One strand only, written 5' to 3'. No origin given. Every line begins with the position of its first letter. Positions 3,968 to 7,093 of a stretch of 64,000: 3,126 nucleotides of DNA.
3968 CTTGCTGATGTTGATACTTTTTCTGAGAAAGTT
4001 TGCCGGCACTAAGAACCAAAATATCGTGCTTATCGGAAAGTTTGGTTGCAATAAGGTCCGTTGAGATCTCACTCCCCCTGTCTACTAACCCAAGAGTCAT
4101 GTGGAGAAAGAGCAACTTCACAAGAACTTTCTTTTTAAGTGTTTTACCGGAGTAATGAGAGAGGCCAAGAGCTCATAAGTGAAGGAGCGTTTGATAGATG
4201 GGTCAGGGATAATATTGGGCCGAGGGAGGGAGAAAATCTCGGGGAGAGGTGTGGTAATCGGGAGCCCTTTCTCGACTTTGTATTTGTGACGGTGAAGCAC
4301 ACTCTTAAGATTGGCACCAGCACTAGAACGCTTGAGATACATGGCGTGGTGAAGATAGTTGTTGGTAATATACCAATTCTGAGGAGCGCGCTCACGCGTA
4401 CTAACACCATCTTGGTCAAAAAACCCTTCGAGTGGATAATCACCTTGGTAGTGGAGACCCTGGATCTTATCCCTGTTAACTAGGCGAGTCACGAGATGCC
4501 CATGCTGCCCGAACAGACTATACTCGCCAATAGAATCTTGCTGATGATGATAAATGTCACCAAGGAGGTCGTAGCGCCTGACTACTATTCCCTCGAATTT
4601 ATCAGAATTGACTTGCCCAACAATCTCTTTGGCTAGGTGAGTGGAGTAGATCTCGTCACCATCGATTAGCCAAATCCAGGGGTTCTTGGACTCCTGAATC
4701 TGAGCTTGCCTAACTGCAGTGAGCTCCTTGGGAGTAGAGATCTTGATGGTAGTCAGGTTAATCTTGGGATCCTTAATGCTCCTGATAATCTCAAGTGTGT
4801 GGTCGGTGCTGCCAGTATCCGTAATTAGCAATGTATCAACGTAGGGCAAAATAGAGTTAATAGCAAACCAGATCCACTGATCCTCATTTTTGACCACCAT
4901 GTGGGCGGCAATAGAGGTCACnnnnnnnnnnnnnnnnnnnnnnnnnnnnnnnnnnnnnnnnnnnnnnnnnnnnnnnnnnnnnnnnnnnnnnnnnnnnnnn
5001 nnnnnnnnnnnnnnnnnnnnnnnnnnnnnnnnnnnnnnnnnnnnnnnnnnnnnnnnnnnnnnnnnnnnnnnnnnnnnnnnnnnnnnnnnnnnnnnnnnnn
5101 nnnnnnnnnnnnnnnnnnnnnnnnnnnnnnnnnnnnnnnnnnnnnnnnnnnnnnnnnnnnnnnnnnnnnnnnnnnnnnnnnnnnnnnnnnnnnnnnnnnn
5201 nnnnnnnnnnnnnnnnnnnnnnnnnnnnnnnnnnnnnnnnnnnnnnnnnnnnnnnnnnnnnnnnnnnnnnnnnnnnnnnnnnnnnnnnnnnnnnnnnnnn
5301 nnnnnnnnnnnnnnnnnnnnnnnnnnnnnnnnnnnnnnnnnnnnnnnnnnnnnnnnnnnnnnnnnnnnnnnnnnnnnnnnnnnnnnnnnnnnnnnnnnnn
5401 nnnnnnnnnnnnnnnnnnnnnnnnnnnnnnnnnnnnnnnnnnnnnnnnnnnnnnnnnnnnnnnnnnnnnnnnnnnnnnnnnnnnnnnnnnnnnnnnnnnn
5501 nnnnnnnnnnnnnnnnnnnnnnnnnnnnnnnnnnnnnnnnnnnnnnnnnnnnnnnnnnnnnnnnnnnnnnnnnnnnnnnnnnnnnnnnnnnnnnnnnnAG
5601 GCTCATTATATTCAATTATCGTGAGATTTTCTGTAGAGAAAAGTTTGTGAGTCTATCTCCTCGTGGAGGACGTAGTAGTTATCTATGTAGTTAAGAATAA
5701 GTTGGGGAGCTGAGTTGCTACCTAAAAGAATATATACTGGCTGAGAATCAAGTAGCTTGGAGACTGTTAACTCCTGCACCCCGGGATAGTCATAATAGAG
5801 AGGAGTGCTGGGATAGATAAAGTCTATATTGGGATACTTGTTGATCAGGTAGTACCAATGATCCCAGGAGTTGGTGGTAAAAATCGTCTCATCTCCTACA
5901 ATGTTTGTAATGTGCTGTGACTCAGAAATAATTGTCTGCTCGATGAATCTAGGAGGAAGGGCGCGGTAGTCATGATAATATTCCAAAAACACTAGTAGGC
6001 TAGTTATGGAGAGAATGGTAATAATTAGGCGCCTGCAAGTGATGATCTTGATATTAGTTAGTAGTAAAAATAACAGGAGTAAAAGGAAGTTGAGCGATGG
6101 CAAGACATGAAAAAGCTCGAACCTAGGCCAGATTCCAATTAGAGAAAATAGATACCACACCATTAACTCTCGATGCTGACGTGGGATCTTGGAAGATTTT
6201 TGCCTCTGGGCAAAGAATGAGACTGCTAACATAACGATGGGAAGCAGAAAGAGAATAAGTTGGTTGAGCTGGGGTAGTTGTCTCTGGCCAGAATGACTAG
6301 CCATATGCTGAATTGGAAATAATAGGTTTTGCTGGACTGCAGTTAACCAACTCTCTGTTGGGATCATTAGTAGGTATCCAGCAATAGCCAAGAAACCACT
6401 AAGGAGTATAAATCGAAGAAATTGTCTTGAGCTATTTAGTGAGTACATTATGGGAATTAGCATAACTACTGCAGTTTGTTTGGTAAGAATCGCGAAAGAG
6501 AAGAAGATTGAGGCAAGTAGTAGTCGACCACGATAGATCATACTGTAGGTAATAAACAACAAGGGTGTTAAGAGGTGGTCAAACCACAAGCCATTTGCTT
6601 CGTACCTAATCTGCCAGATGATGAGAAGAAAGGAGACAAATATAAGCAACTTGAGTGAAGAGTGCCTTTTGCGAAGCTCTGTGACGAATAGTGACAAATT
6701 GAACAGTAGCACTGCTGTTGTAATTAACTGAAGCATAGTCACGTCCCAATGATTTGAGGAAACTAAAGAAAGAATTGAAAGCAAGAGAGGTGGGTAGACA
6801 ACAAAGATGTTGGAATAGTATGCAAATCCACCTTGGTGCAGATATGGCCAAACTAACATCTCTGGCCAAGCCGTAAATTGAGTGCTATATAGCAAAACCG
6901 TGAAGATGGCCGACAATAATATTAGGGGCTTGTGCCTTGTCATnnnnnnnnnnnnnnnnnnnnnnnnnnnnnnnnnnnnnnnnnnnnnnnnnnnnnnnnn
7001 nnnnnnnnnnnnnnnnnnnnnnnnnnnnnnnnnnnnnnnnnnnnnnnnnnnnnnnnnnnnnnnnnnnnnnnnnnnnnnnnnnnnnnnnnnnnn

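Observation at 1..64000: Giant co-directional glycosylation locus with about 16 GT-C (ArnT/PMT_2-like) paralogs in 64 kb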

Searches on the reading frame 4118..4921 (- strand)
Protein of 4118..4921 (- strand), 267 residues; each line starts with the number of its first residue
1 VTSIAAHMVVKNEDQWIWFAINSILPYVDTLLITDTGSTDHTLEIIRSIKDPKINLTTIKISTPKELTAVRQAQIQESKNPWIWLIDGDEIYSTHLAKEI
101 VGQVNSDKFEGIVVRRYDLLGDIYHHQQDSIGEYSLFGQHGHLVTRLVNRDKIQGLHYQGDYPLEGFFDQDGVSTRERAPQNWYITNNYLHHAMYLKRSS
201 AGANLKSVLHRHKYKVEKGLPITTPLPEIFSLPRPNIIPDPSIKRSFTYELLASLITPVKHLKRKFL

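Call 4: search_protein_families(library=pfam, proteins=[window:4118-4921:-], max_evalue=0.01)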
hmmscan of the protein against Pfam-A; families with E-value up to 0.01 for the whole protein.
window:4118-4921:- (267 aa): 3 families
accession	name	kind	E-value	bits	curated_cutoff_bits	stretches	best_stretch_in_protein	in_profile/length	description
PF00535.33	Glycos_transf_2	-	7.6e-13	49.2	23.3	1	8-129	4-128/168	Glycosyl transferase family 2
PF13704.12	Glyco_tranf_2_4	-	0.0014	19.5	27.5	1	27-95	17-87/98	Glycosyl transferase family 2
PF13641.12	Glyco_tranf_2_3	-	0.0021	18.5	27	1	26-112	29-119/230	Glycosyltransferase like family 2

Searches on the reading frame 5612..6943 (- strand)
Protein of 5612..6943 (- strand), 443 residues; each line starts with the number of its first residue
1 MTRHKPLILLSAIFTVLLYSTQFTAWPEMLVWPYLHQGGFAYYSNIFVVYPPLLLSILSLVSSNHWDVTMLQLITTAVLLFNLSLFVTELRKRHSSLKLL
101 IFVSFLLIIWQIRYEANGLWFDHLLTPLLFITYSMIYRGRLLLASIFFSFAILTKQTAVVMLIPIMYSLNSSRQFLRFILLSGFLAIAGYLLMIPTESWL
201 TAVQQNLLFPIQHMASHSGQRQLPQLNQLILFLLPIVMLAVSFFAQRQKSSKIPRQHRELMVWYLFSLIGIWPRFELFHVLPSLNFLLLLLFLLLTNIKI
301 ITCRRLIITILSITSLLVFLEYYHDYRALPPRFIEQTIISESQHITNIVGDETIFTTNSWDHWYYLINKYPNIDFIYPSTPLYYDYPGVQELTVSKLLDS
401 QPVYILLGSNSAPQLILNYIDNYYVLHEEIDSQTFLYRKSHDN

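Call 4: search_protein_families(library=pfam, proteins=[window:5612-6943:-], max_evalue=0.01)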
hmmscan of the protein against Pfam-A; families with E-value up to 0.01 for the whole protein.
window:5612-6943:- (443 aa): 0 families

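Call 15: search_protein_families(library=ncbifam, proteins=[window:5612-6943:-], max_evalue=1)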
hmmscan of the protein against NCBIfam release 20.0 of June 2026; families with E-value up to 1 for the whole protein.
window:5612-6943:- (443 aa): 1 family
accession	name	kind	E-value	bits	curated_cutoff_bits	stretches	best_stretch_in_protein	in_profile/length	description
NF046093.1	AZOBR_p60025_fam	subfamily_domain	0.008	15.4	150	1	52-186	98-228/232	AZOBR_p60025 family cell surface glycopolymer formation protein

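Call 16: search_protein_families(library=pfam, proteins=[window:5612-6943:-], max_evalue=10)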
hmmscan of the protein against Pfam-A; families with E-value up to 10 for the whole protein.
window:5612-6943:- (443 aa): 0 families
